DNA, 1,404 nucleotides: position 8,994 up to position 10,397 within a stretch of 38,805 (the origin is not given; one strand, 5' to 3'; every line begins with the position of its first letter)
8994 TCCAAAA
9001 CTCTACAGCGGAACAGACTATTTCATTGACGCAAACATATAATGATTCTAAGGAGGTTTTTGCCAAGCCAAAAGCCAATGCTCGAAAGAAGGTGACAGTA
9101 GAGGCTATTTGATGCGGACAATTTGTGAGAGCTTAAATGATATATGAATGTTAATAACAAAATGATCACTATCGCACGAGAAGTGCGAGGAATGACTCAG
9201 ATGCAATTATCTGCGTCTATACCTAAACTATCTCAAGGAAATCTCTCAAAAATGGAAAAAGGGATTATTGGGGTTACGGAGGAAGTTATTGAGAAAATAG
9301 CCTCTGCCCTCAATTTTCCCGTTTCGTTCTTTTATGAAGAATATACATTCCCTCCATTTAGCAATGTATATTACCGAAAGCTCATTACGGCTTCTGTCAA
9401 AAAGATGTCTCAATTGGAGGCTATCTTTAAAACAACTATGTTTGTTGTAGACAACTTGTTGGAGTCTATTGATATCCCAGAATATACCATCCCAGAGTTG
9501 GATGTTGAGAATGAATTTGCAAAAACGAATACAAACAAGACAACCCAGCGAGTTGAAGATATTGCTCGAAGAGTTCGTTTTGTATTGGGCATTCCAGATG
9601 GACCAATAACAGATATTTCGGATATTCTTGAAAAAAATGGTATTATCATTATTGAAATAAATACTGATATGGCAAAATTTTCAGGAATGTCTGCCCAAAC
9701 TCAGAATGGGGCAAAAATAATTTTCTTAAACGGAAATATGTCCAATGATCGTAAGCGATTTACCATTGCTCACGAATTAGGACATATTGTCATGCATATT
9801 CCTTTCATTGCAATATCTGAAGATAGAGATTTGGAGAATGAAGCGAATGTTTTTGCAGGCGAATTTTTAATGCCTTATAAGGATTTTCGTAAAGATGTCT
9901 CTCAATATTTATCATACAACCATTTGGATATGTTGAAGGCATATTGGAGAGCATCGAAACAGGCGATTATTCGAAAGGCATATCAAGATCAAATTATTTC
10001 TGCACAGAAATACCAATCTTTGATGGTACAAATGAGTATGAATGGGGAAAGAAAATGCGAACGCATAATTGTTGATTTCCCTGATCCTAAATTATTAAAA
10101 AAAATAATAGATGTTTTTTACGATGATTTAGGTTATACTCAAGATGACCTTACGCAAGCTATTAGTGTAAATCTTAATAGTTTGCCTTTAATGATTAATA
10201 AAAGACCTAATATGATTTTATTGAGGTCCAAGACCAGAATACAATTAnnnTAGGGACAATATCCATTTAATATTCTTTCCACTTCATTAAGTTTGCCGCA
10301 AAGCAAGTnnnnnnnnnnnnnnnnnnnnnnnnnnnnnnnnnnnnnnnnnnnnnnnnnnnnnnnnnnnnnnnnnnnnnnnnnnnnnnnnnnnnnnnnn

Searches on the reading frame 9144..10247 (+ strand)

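Call 9: search_protein_families(library=pfam, proteins=[window:9144-10247:+], max_evalue=0.01)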
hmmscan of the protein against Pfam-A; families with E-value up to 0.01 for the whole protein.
window:9144-10247:+ (368 aa): 4 families
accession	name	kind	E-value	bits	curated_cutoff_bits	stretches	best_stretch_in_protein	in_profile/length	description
PF06114.19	Peptidase_M78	-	2.2e-21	76.4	22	1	169-278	8-121/123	IrrE N-terminal-like domain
PF01381.28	HTH_3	-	1.5e-05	25.4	23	1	11-62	4-54/55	Helix-turn-helix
PF20573.4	DUF6782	-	0.0034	17.1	27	1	163-216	52-102/241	Putative metallopeptidase family (DUF6782)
PF13443.12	HTH_26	-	0.0071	17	22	0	15-57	9-51/63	Cro/C1-type HTH DNA-binding domain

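Call 48: search_protein_families(library=padloc, proteins=[window:9144-10247:+], max_evalue=0.001)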
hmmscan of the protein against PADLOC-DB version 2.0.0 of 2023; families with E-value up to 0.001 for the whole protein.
window:9144-10247:+ (368 aa): 18 families
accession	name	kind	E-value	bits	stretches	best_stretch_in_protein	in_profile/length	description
PDLC03944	RmrA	-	6.3e-58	194.7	1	2-344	5-347/384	-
PDLC03948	RmrA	-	1e-55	187.2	1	9-351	14-360/397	-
PDLC03953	RmrA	-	1.1e-54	184.1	1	7-340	9-341/373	-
PDLC03947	RmrA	-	2e-54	182.9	1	8-347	16-357/383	-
PDLC03949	RmrA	-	8.3e-54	180.8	1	3-348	2-330/363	-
PDLC03951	RmrA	-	2.5e-51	172.9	1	7-353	12-358/400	-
PDLC03954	RmrA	-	9.7e-51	170.8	1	4-351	11-361/380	-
PDLC03952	RmrA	-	5.1e-50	168.5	1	8-358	27-382/395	-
PDLC03955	RmrA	-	3.6e-44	149.5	1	5-341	22-347/371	-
PDLC03946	RmrA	-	1.2e-43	147.3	1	4-351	3-335/357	-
PDLC03943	RmrA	-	5.1e-40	135.7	1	8-355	7-347/370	-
PDLC03956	RmrA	-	1.1e-36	124.8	1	7-337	12-343/399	-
PDLC03945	RmrA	-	3.9e-36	123.1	1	8-347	7-360/394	-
PDLC03950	RmrA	-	5.9e-33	112.4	1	4-345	3-341/369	-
PDLC04141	capP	-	2.1e-25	87.6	1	135-280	3-151/242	capP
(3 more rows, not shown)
